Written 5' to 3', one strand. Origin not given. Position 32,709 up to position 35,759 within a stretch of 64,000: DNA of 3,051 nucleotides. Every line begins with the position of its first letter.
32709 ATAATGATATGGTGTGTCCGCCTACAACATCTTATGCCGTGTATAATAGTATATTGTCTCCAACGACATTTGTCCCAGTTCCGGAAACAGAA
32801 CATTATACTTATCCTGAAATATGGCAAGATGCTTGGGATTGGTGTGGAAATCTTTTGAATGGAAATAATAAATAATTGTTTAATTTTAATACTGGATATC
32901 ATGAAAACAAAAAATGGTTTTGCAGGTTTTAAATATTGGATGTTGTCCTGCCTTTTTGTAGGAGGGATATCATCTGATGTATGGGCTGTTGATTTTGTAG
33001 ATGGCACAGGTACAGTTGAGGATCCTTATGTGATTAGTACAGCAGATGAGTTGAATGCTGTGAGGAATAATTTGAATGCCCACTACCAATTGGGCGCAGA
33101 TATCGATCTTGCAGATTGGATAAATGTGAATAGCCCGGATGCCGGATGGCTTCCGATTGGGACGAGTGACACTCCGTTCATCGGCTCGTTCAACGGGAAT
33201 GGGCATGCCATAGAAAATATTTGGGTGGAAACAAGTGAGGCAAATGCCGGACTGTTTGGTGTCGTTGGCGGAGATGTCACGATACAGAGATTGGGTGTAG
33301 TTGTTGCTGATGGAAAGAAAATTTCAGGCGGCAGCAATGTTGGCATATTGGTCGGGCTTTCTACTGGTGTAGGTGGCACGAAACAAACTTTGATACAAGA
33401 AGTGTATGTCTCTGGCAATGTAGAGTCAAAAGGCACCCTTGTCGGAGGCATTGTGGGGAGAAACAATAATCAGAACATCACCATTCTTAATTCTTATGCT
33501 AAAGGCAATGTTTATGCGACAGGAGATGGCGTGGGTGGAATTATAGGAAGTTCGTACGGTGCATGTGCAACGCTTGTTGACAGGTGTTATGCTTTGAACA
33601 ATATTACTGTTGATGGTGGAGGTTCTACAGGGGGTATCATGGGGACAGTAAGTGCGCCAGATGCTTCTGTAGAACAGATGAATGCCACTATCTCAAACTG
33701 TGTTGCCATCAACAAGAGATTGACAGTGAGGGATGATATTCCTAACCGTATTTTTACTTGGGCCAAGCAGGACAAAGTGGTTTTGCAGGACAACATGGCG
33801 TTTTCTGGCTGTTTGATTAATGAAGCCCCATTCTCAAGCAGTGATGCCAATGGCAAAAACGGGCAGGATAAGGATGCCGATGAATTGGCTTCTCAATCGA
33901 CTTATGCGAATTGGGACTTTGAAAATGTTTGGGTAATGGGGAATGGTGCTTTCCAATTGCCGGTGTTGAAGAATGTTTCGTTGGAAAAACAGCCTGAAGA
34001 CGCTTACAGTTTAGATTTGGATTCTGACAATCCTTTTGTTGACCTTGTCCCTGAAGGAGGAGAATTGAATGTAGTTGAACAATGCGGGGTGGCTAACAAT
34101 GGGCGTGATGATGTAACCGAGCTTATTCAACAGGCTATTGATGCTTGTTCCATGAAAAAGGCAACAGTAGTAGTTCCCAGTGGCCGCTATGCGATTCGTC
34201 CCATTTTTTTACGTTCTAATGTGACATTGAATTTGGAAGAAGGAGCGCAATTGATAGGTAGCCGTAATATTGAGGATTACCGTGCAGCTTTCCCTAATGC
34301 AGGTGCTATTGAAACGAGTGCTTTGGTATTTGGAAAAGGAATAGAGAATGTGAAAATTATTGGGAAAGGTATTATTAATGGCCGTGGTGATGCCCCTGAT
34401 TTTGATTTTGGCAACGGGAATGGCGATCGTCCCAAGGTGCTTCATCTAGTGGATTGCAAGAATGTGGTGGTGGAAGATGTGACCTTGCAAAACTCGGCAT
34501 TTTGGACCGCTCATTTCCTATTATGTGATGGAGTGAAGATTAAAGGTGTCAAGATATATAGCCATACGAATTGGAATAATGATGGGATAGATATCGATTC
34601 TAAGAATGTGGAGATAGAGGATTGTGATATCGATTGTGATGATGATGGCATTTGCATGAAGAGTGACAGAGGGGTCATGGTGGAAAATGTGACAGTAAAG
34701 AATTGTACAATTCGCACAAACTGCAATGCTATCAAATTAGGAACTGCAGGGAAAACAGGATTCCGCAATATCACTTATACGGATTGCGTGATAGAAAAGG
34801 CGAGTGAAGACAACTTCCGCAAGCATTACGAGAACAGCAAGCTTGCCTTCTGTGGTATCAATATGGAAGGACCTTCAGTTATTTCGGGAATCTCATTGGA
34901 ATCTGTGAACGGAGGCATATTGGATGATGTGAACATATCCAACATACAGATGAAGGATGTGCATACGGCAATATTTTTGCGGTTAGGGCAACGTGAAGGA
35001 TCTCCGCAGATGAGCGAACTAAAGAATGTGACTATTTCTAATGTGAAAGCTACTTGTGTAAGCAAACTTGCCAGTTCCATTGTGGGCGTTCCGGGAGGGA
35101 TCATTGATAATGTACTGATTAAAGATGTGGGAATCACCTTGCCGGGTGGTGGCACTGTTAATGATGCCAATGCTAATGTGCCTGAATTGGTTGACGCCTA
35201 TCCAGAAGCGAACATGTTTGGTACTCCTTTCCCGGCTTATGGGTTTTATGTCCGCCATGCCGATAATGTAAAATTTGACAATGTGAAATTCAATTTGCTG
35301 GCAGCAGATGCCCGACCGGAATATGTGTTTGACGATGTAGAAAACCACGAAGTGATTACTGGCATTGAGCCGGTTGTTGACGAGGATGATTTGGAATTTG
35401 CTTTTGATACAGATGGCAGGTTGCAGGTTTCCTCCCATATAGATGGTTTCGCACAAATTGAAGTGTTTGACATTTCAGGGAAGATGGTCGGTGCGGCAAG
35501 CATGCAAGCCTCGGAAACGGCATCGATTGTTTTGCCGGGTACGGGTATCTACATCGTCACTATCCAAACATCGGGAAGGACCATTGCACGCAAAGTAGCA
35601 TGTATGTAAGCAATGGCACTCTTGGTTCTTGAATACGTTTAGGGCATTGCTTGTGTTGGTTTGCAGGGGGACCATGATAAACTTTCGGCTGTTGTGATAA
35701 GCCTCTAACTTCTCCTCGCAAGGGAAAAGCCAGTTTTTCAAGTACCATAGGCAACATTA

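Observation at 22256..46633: A ~330-aa GLUG-like beta-solenoid module occurs five times in one PUL, alone and fused to GH28 and GH105 catalytic domains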

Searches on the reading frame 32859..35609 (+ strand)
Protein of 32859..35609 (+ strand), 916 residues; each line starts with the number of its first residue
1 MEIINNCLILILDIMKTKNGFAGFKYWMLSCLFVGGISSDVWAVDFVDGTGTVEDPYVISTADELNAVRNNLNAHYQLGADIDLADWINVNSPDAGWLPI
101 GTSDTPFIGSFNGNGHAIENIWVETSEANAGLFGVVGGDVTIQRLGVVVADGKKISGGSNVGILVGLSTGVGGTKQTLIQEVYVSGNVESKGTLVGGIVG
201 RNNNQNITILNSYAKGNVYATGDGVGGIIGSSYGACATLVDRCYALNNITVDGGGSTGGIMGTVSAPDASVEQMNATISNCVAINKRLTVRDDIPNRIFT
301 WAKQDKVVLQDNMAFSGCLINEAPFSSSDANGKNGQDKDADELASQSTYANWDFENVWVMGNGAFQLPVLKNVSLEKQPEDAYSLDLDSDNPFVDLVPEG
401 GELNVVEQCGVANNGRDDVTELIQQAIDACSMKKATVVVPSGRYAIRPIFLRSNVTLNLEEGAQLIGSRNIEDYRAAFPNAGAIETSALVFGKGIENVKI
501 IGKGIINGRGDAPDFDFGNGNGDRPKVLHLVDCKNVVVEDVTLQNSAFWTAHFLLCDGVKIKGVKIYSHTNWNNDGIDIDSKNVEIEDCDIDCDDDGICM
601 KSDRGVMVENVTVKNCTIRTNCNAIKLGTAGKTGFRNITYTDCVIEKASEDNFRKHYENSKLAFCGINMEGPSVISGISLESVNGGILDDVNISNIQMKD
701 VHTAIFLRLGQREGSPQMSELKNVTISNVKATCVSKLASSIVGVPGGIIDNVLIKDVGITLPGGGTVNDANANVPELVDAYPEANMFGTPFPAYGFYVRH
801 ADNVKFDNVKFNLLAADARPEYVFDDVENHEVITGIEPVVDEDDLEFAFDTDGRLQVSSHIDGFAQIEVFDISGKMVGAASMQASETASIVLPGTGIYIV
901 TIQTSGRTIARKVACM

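Call 7: search_protein_families(library=pfam, proteins=[window:32859-35609:+], max_evalue=0.1)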
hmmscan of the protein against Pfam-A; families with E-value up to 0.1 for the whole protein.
window:32859-35609:+ (916 aa): 4 families
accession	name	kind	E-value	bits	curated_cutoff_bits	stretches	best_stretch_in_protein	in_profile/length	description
PF00295.23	Glyco_hydro_28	-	5.4e-17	62.3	22.9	1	487-603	50-171/324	Glycosyl hydrolases family 28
PF12708.12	Pect-lyase_RHGA_epim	-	8.6e-11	42.5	27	1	405-643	4-208/213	Rhamnogalacturonase A/epimerase, pectate lyase-like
PF18962.6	Por_Secre_tail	-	0.00043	21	27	1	864-913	21-73/75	Secretion system C-terminal sorting domain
PF07581.17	Glug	-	0.014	16.2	20.5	1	192-218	2-27/28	The GLUG motif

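Call 8: search_protein_families(library=ncbifam, proteins=[window:32859-35609:+], max_evalue=0.1)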
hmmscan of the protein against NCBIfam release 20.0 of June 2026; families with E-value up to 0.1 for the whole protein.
window:32859-35609:+ (916 aa): 8 families
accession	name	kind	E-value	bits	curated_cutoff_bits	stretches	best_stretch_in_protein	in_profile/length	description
NF049898.1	RhamgalacuronBT4146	equivalog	6.3e-71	239.4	500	2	676-832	281-441/445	rhamnogalacturonidase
NF051861.1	PolglcturonPglBAgro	equivalog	1.8e-42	145.6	600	1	416-648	8-256/437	polygalacturonase PglB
NF049892.1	AlphdgalacturondseBT4155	equivalog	3.6e-31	108.3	800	2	521-648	202-336/454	alpha-d-galacturonidase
NF049899.1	RhamgalacuronBT4153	equivalog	1.2e-30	106.6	650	1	404-647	47-312/432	rhamnogalacturonidase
NF051860.1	PolglcturonPglAAgro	equivalog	5.7e-23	81.3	600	1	418-779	105-480/502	polygalacturonase PglA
TIGR04183.1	Por_Secre_tail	domain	9.3e-08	31.9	23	1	856-913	12-69/72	T9SS type A sorting domain-containing protein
NF033708.1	T9SS_Cterm_ChiA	domain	0.00031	20.6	40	1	865-913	2-53/55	T9SS sorting signal type C domain-containing protein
NF046017.1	ZmpA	exception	0.025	11.7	3000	1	157-258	1016-1118/2052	zinc metalloprotease A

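Call 81: find_homologous_proteins(query=window:32859-35609:+, max_evalue=1e-30)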
Query window:32859-35609:+ (916 aa): 162 proteins with E <= 1e-30 among 8000 candidates; the best 120 are listed.
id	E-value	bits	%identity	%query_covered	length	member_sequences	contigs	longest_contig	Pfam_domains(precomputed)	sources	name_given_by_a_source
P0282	0.0e+0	2059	100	100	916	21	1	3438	PF12708.13,PF00295.24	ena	-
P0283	0.0e+0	1824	89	99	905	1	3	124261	PF12708.13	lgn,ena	-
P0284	0.0e+0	1819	89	99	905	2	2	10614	PF12708.13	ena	-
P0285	0.0e+0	1647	79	98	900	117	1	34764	PF12708.13,PF18962.8,PF00295.24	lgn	-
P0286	0.0e+0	1609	78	98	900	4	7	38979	PF12708.13,PF18962.8,PF00295.24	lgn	-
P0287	0.0e+0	1528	74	97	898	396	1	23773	PF18962.8,PF00295.24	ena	-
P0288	0.0e+0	1508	73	98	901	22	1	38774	PF12708.13,PF00295.24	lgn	-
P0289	0.0e+0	1467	71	98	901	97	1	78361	PF12708.13,PF00295.24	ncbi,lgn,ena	-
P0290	0.0e+0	1427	69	98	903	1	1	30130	PF12708.13,PF18962.8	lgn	-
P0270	0.0e+0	1098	82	62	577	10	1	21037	-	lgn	-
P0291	0.0e+0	1094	56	98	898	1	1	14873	PF18962.8,PF00295.24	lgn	-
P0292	0.0e+0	1086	57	97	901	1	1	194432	PF18962.8,PF00295.24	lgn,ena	-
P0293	1.2e-133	466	83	29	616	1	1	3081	-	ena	-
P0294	2.2e-100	355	41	37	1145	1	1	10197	PF18998.7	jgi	jgi:hypothetical protein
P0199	1.9e-98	349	39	37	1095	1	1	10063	-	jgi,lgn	jgi:hypothetical protein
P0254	6.3e-77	278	31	37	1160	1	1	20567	PF07581.18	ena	-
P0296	2.5e-72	263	36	35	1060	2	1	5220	PF18962.8,PF02230.23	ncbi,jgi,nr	ncbi:MAG: T9SS type A sorting domain-containing protein [Dysgonamonadaceae bacterium]|jgi:predicted 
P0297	9.2e-62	228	31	36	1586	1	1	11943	PF00404.25,PF07581.18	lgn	-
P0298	3.3e-60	223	33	36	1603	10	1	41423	PF00404.25,PF07581.18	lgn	-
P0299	3.2e-59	219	33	39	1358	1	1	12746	PF00404.25,PF07523.19,PF07581.18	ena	-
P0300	2.3e-58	216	40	40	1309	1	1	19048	PF03629.25,PF18962.8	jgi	jgi:hypothetical protein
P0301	1.5e-56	210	26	41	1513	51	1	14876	PF07581.18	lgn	-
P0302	1.8e-55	207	29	36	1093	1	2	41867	PF07581.18,PF22359.3,PF02368.25,PF26918.1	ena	-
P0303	2.9e-54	203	29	36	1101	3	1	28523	PF07581.18,PF22359.3,PF02368.25,PF26918.1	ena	-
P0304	3.9e-54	202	29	36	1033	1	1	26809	PF07581.18,PF22359.3,PF02368.25,PF26918.1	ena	-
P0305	6.0e-54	202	29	36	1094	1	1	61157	PF07581.18,PF22359.3,PF02368.25,PF26918.1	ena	-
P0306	1.4e-53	201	29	36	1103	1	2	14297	PF07581.18,PF22359.3,PF02368.25,PF26918.1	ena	-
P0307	2.3e-53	200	31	39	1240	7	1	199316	PF21764.4,PF26182.1,PF02494.23,PF21461.4,PF07581.18,PF22359.3,PF02368.25,PF06832.19,PF26918.1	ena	-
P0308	2.5e-53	200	28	44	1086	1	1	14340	PF07581.18,PF22359.3,PF02368.25,PF26918.1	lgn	-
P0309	3.1e-53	199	29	36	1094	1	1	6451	PF07581.18,PF22359.3,PF02368.25,PF26918.1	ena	-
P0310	1.2e-52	198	29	36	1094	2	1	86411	PF07581.18,PF22359.3,PF02368.25,PF26918.1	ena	-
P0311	4.6e-52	196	29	36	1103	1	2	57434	PF07581.18,PF02368.25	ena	-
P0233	3.9e-51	193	30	38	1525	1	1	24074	PF18962.8,PF07581.18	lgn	-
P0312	7.9e-51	191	28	45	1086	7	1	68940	PF07581.18,PF22359.3,PF02368.25,PF26918.1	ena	-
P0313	1.4e-50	191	32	35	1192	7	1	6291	PF05342.20,PF07581.18,PF02368.25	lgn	-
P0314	2.1e-50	190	30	36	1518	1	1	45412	PF07581.18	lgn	-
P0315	2.2e-50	190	30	46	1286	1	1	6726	PF21764.4,PF26182.1,PF02494.23,PF21461.4,PF07581.18,PF22359.3,PF02368.25,PF26918.1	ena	-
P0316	4.3e-50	189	29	38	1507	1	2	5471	PF21764.4,PF26182.1,PF02494.23,PF07581.18,PF22359.3,PF02368.25,PF26918.1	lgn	-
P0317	5.7e-50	189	30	36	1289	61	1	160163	PF21764.4,PF26182.1,PF02494.23,PF07581.18,PF22359.3,PF02368.25,PF26918.1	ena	-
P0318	7.8e-50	188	28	44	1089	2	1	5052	PF07581.18,PF22359.3,PF02368.25,PF26918.1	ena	-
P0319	9.1e-50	188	29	36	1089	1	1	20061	PF07581.18,PF22359.3,PF02368.25,PF26918.1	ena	-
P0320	1.6e-49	187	29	40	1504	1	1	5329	PF26182.1,PF02494.23,PF07581.18,PF22359.3,PF02368.25,PF26918.1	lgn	-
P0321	2.3e-49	187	29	40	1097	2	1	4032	PF07581.18,PF22359.3,PF02368.25,PF26918.1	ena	-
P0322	2.5e-49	187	30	46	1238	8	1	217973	PF21764.4,PF26182.1,PF02494.23,PF21461.4,PF07581.18,PF22359.3,PF02368.25,PF26918.1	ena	-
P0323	2.9e-49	186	29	36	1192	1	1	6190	PF05342.20,PF07581.18,PF02368.25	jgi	-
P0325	5.5e-49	185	29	43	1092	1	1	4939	PF07581.18,PF22359.3,PF02368.25,PF26918.1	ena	-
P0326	5.9e-49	185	28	40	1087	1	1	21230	PF07581.18,PF22359.3,PF02368.25,PF26918.1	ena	-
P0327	2.3e-48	183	30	37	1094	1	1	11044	PF07581.18,PF02368.25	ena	-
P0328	9.8e-48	181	27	46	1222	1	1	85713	PF21764.4,PF26182.1,PF02494.23,PF07581.18,PF22359.3,PF02368.25,PF26918.1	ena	-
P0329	1.4e-47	181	27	41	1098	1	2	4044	PF07581.18,PF02368.25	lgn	-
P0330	1.8e-47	180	29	43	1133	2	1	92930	PF07581.18,PF22359.3,PF02368.25,PF26918.1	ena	-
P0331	2.1e-47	180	30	36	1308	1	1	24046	PF21764.4,PF26182.1,PF02494.23,PF21461.4,PF07581.18,PF22359.3,PF02368.25,PF26918.1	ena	-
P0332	4.9e-47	179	31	36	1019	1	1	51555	PF07581.18,PF22359.3,PF02368.25,PF26918.1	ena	-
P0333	6.8e-47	178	33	36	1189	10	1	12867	PF21764.4,PF26182.1,PF02494.23,PF21461.4,PF07581.18,PF22359.3,PF02368.25,PF26918.1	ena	-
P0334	8.9e-47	178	33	35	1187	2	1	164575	PF21764.4,PF26182.1,PF02494.23,PF07581.18,PF22359.3,PF02368.25,PF26918.1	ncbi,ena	-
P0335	1.0e-46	178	31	34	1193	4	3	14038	PF05342.20,PF07581.18,PF02368.25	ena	-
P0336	1.3e-46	177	33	24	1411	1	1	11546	PF00404.25,PF07581.18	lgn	-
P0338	4.5e-46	176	35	26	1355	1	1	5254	PF00404.25,PF07581.18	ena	-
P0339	5.1e-46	176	31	36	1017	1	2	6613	PF07581.18,PF22359.3,PF02368.25,PF26918.1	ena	-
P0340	6.0e-46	175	27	36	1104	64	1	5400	PF07581.18,PF22359.3,PF02368.25,PF26918.1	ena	-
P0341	1.4e-45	174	27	43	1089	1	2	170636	PF07581.18,PF22359.3,PF02368.25,PF26918.1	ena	-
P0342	1.5e-45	174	27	43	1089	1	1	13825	PF07581.18,PF22359.3,PF02368.25,PF26918.1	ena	-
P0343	5.9e-45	172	31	36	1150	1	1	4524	PF00404.25,PF07581.18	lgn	-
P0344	6.2e-45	172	28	45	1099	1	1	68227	PF07581.18,PF22359.3,PF02368.25,PF26918.1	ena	-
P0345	1.2e-44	171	30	29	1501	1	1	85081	PF05342.20,PF07581.18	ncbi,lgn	-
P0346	1.6e-44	171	29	35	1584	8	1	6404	PF07581.18,PF02368.25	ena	-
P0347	2.9e-44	170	30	36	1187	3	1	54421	PF21764.4,PF26182.1,PF02494.23,PF21461.4,PF07581.18,PF22359.3,PF02368.25,PF26918.1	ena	-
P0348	5.6e-44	169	27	35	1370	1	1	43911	PF13585.13,PF07581.18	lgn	-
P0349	6.0e-44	169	35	36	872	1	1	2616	PF13306.13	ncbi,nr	ncbi:MAG: leucine-rich repeat domain-containing protein, partial [Candidatus Symbiothrix sp.]|nr:leu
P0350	8.9e-44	168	36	23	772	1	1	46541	PF07581.18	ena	-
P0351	9.4e-44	168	29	36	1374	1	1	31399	PF09479.17,PF00404.25,PF00963.25,PF07581.18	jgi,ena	-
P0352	9.8e-44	168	37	25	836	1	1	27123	PF05342.20,PF07581.18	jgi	jgi:hypothetical protein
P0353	1.2e-43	168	31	34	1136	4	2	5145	PF00404.25,PF07581.18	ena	-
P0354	1.7e-43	167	32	36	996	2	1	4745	PF26182.1,PF07581.18,PF02368.25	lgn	-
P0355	1.3e-42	164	29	35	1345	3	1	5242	PF00404.25,PF07581.18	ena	-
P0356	1.7e-42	164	37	22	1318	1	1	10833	PF00404.25,PF07581.18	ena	-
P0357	2.7e-42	163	29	38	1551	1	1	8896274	PF12733.14,PF07581.18,PF00395.26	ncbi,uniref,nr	ncbi:S-layer homology domain-containing protein [Cohnella sp. LGH]|uniref:GLUG motif-containing prot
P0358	3.4e-42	163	32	22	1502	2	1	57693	PF00404.25,PF07581.18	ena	-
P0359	4.2e-42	163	33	27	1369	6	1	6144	PF00404.25,PF07581.18,PF02368.25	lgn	-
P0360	8.2e-42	162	33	34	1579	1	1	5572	PF00404.25,PF07581.18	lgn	-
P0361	1.5e-41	161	28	40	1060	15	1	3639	PF05342.20,PF07581.18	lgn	-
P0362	1.9e-41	160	28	39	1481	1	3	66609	PF00404.25,PF18676.7,PF07581.18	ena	-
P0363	2.0e-41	160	32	22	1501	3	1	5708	PF00404.25,PF07581.18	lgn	-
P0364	3.3e-41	160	32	34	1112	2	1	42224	PF00404.25,PF07581.18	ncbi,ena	-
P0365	7.7e-41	158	28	43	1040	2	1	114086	PF07581.18,PF02368.25,PF26918.1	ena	-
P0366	1.1e-40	158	38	17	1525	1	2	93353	PF00404.25,PF07581.18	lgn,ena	-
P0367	2.1e-40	157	30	34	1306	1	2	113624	PF00404.25,PF07581.18,PF02368.25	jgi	-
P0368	2.4e-40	157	34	25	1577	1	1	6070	PF00404.25,PF07581.18,PF02368.25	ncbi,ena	-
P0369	6.1e-40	155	29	43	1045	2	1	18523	PF07581.18,PF22359.3,PF02368.25,PF26918.1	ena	-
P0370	1.1e-39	155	36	23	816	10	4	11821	PF07581.18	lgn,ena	-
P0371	1.2e-39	154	30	36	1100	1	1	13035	PF26182.1,PF07581.18,PF02368.25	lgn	-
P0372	1.2e-39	154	29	38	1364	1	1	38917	PF07581.18,PF02368.25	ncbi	-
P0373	3.8e-39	153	39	18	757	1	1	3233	PF07581.18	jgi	-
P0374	2.1e-38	150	33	23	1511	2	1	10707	PF00404.25,PF07581.18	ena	-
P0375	2.7e-38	150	28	35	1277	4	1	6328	PF00404.25,PF07581.18,PF02368.25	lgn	-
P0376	4.5e-38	149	28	37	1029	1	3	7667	PF26182.1,PF07581.18,PF02368.25,PF23148.2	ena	-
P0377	5.5e-38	149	34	25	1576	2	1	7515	PF00404.25,PF07581.18,PF02368.25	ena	-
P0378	1.1e-37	148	34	25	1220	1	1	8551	PF07581.18,PF02368.25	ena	-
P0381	2.3e-37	147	34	28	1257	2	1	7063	PF07581.18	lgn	-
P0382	2.7e-37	147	28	37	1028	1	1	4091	PF26182.1,PF07581.18,PF02368.25,PF23148.2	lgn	-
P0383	3.1e-37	147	34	29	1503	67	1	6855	PF00404.25,PF07581.18,PF02368.25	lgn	-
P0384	3.8e-37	146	38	17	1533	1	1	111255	PF00404.25,PF07581.18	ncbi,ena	-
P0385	3.9e-37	146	31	37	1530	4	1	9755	PF18676.7,PF07581.18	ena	-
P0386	4.7e-37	146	33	25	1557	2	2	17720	PF00404.25,PF07581.18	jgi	jgi:hypothetical protein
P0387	6.1e-37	146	32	24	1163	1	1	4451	PF07581.18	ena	-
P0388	7.3e-37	145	33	23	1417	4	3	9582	PF00404.25,PF07581.18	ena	-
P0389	1.1e-36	145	28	37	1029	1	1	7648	PF26182.1,PF07581.18,PF02368.25,PF23148.2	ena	-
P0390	1.3e-36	144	28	35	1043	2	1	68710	PF26182.1,PF07581.18,PF02368.25,PF20578.5,PF26918.1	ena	-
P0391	2.1e-36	144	43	23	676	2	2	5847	PF18962.8,PF07581.18,PF02368.25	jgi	-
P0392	3.6e-36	143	35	27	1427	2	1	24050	PF04122.18,PF07581.18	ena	-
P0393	5.4e-36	142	28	37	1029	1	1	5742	PF26182.1,PF07581.18,PF02368.25,PF23148.2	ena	-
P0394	8.8e-36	142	28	35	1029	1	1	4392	PF26182.1,PF07581.18,PF02368.25,PF26918.1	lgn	-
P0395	9.4e-36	142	32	29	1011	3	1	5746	PF26182.1,PF07581.18,PF02368.25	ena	-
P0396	1.1e-35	141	29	36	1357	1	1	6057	PF09479.17,PF07581.18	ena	-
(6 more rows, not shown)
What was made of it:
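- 32859..35609 (+): Module-GH28-T9SS CTD protein (916 aa; the true start is probably the Met at codon 15). The architecture is conserved in 11 clusters at 56-100% identity (P0282-P0292; call 81).
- The module-GH28-CTD architecture is conserved down to 56% identity (call 81).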

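Call 85: search_protein_families(library=pfam, proteins=[P0305, P0307, P0300, P0296, P0349, P0292], max_evalue=0.0001)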
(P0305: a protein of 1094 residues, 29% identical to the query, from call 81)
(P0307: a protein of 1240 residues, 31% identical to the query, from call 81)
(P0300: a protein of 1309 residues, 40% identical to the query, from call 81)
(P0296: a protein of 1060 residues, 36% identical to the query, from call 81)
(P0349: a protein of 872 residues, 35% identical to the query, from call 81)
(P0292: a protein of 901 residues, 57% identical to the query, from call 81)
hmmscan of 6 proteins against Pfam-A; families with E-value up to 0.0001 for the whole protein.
P0305 (1094 aa): 3 families
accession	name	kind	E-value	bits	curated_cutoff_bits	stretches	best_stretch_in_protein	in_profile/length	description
PF02368.24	Big_2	-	1.5e-18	66.9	22.8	1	940-1011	2-73/79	Bacterial Ig-like domain (group 2)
PF07581.17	Glug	-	8.2e-10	38.9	20.5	0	683-706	2-27/28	The GLUG motif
PF22359.2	Big-like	-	2e-06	28.4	27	1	974-1021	3-47/48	Bacterial Ig-like domain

P0307 (1240 aa): 7 families
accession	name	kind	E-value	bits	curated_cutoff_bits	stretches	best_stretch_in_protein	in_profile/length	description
PF02368.24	Big_2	-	1.9e-80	265.3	22.8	4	1001-1074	2-76/79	Bacterial Ig-like domain (group 2)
PF07581.17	Glug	-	1.2e-22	79.1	20.5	0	249-273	2-27/28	The GLUG motif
PF22359.2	Big-like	-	2.5e-22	79.3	27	3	1121-1167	4-47/48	Bacterial Ig-like domain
PF02494.22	HYR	-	1e-12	48.6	21.7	0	959-997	44-80/81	HYR domain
PF21461.3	HL_N-beta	-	3.1e-07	30.5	27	0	1123-1156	17-48/57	Hyaluronate lyase, N-terminal beta-sheet domain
PF06832.18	BiPBP_C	-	2.5e-06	27.7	26.8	0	1087-1156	14-84/90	Penicillin-Binding Protein C-terminus Family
PF20578.4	aBig_2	-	4.1e-05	23.7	27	0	1022-1077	24-80/89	Atrophied bacterial Ig domain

P0300 (1309 aa): 2 families
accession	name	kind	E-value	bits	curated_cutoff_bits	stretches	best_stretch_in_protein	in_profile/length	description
PF03629.24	SASA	-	2.1e-10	41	24.8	0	109-293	72-225/226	Carbohydrate esterase, sialic acid-specific acetylesterase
PF18962.6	Por_Secre_tail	-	1.6e-07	32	27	1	1247-1307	3-75/75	Secretion system C-terminal sorting domain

P0296 (1060 aa): 3 families
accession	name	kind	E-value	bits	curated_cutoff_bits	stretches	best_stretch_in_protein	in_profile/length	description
PF18962.6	Por_Secre_tail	-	3.3e-10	40.5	27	1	998-1058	1-70/75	Secretion system C-terminal sorting domain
PF02230.22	Abhydrolase_2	-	1.5e-07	31.9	23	1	53-243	12-205/217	Phospholipase/Carboxylesterase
PF00326.27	Peptidase_S9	-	3.1e-05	24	22.6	0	142-196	57-111/213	Prolyl oligopeptidase family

P0349 (872 aa): 1 family
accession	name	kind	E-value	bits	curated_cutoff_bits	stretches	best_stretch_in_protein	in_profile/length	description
PF13306.12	LRR_5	-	7.2e-07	29.6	27.7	1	387-444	7-65/127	BspA type Leucine rich repeat region (6 copies)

P0292 (901 aa): 2 families
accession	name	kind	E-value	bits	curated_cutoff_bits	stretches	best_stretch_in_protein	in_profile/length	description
PF00295.23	Glyco_hydro_28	-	7.8e-17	61.8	22.9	1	469-627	50-211/324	Glycosyl hydrolases family 28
PF18962.6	Por_Secre_tail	-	2.1e-05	25.1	27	1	838-900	11-75/75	Secretion system C-terminal sorting domain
